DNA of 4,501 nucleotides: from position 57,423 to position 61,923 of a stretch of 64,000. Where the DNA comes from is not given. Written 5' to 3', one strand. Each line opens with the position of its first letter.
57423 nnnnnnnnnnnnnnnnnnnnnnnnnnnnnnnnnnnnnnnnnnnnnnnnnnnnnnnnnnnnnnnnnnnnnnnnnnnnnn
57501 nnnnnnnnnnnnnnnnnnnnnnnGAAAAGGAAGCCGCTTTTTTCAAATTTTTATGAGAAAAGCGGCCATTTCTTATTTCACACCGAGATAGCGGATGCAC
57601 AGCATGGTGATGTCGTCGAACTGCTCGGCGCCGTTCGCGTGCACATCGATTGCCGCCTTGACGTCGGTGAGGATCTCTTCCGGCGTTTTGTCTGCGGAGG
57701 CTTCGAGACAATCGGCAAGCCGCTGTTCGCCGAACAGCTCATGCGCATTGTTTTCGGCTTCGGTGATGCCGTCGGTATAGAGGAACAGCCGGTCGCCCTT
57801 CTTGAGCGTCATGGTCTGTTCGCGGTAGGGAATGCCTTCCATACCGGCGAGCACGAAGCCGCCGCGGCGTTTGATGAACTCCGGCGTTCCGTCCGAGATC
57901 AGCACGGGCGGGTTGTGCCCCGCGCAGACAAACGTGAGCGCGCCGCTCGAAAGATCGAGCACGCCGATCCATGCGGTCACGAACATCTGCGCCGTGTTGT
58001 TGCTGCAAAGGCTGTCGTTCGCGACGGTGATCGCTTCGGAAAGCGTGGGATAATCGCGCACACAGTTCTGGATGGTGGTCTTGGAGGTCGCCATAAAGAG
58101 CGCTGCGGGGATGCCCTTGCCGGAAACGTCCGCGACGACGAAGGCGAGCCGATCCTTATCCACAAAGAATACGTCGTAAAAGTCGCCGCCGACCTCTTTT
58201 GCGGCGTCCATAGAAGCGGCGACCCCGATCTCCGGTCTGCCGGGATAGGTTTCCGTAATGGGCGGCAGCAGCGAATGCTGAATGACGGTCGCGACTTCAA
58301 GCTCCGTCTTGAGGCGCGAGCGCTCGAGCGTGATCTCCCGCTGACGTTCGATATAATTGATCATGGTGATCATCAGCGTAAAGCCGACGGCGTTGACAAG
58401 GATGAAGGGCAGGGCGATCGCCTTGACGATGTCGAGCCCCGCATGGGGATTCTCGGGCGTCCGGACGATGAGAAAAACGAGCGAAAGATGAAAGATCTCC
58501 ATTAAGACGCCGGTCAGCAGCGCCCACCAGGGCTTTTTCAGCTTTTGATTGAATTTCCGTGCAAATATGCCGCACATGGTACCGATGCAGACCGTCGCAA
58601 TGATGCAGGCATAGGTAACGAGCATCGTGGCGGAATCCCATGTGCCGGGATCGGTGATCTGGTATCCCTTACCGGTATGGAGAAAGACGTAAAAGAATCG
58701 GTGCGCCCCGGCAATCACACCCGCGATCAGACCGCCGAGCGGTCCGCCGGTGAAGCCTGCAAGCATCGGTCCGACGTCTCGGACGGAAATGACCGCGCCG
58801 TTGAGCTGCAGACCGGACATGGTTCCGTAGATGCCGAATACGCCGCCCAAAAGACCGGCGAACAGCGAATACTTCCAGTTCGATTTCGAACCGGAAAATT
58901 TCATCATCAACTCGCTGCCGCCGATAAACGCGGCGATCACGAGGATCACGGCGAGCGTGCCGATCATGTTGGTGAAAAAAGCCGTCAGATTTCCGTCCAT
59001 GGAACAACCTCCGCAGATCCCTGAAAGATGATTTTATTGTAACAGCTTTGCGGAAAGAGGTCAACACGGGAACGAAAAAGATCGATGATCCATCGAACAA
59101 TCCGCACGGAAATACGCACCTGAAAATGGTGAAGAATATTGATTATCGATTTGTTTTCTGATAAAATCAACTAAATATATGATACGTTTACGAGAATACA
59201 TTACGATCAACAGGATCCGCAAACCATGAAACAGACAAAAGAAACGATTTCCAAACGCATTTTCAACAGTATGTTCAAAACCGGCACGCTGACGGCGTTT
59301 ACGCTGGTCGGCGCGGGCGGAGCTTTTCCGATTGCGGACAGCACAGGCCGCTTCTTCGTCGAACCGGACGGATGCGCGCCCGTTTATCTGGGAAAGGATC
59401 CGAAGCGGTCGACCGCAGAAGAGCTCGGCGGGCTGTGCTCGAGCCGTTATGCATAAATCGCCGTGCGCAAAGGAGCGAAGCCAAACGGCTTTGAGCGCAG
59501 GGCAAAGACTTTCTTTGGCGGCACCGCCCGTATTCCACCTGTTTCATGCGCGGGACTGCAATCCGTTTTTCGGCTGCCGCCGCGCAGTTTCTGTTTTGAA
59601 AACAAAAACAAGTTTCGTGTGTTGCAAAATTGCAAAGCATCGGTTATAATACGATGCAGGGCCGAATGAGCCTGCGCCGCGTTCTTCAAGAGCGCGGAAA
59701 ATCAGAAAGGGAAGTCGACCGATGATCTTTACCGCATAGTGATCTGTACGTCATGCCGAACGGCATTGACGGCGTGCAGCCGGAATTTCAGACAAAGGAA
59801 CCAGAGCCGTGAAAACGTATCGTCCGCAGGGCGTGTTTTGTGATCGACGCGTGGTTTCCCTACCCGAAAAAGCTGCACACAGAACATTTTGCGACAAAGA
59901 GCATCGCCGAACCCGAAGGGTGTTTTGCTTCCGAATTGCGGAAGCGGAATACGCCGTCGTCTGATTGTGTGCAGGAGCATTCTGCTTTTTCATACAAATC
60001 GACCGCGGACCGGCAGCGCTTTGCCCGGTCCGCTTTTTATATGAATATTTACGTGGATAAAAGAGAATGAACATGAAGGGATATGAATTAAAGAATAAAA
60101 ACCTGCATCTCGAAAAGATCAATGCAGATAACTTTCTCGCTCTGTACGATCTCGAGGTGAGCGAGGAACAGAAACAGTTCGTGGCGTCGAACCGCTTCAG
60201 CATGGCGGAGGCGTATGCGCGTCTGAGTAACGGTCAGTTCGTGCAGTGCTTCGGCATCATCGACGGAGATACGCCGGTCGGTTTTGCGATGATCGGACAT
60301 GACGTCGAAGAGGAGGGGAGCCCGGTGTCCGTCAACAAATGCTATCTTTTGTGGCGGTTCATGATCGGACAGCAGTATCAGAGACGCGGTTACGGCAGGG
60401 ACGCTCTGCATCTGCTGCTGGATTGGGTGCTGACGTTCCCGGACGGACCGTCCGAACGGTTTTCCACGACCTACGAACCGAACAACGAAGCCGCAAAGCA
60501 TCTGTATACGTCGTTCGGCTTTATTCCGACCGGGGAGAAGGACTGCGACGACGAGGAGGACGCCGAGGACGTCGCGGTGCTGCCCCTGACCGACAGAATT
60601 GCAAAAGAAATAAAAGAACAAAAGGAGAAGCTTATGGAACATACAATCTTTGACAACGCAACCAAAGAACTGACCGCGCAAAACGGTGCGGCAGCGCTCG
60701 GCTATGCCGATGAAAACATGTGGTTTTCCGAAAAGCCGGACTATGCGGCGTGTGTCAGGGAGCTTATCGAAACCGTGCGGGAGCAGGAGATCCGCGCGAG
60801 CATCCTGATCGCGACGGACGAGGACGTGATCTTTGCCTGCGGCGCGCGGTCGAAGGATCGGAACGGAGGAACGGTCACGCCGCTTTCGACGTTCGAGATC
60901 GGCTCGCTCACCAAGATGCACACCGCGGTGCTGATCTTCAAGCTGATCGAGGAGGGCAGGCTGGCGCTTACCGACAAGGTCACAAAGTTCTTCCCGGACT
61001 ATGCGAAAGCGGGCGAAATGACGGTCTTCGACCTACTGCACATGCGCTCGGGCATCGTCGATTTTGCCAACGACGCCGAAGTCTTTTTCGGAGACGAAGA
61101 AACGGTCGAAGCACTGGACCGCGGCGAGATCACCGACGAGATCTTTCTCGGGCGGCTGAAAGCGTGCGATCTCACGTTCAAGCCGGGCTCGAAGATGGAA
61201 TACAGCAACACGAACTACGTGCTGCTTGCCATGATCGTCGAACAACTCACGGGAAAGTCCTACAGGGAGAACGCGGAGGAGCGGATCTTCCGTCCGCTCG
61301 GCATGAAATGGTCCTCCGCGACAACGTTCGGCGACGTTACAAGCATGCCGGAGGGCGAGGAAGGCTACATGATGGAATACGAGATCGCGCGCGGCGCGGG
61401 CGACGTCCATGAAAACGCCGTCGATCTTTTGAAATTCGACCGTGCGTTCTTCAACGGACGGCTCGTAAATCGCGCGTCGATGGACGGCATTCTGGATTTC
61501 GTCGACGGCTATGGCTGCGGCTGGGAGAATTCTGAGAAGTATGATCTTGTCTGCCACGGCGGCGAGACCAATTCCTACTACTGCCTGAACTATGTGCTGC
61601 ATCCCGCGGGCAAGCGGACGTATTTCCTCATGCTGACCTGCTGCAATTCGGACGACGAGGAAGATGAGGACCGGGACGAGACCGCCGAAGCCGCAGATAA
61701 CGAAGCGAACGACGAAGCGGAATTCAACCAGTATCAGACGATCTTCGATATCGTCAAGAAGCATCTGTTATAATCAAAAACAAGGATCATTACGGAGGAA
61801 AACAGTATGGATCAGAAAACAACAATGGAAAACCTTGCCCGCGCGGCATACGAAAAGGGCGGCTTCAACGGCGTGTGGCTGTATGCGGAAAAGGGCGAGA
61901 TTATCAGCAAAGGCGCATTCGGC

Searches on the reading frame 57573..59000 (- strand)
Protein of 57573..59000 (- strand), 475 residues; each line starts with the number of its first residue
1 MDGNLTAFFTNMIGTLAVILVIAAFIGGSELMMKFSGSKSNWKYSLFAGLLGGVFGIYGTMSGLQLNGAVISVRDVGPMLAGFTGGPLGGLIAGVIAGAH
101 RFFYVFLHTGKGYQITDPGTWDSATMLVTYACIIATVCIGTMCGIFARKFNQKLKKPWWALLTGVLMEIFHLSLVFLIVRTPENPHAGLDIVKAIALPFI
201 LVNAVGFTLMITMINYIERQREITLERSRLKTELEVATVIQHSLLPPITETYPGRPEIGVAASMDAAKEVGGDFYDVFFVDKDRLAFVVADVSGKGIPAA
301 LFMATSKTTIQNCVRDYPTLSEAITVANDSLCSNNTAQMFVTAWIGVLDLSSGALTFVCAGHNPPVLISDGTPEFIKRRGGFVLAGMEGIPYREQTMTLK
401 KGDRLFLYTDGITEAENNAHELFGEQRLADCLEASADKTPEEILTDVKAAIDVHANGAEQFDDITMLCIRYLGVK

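Call 31: search_protein_families(library=pfam, proteins=[window:57573-59000:-], max_evalue=0.01)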
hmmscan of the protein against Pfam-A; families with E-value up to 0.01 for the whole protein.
window:57573-59000:- (475 aa): 2 families
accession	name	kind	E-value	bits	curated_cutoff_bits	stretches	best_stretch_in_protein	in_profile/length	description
PF07228.17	SpoIIE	-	1.6e-50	172.2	25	1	282-471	2-191/192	Stage II sporulation protein E (SpoIIE)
PF07694.17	5TM-5TMR_LYT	-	1.9e-27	96.4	24.6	2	37-103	10-76/169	5TMR of 5TMR-LYT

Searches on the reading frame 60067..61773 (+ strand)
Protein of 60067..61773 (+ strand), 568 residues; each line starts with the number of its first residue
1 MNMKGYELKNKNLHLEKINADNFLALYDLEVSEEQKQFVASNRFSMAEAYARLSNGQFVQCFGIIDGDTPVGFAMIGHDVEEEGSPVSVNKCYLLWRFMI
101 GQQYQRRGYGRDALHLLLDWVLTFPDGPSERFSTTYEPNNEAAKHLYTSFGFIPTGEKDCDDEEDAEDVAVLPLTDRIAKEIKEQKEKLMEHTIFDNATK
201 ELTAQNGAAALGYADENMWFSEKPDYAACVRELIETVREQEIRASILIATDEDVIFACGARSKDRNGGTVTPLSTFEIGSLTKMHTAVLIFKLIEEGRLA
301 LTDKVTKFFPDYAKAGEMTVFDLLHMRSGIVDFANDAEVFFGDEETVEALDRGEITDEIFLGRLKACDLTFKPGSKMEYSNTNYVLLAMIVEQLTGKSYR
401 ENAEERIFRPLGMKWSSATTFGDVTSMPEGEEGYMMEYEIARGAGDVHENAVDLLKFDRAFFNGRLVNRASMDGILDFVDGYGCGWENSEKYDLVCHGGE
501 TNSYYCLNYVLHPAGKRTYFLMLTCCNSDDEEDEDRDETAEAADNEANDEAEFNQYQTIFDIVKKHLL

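Call 31: search_protein_families(library=pfam, proteins=[window:60067-61773:+], max_evalue=0.01)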
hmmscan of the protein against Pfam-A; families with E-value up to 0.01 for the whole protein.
window:60067-61773:+ (568 aa): 4 families
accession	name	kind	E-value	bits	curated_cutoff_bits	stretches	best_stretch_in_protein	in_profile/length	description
PF00144.29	Beta-lactamase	-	4.1e-41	141.7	27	1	238-542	9-327/329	Beta-lactamase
PF00583.31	Acetyltransf_1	-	1.3e-10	42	20.7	1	30-152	8-116/116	Acetyltransferase (GNAT) family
PF13302.13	Acetyltransf_3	-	2.7e-06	28.5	25.4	1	15-152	4-137/138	Acetyltransferase (GNAT) domain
PF13508.13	Acetyltransf_7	-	7.8e-06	26.6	27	1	60-153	4-83/84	Acetyltransferase (GNAT) domain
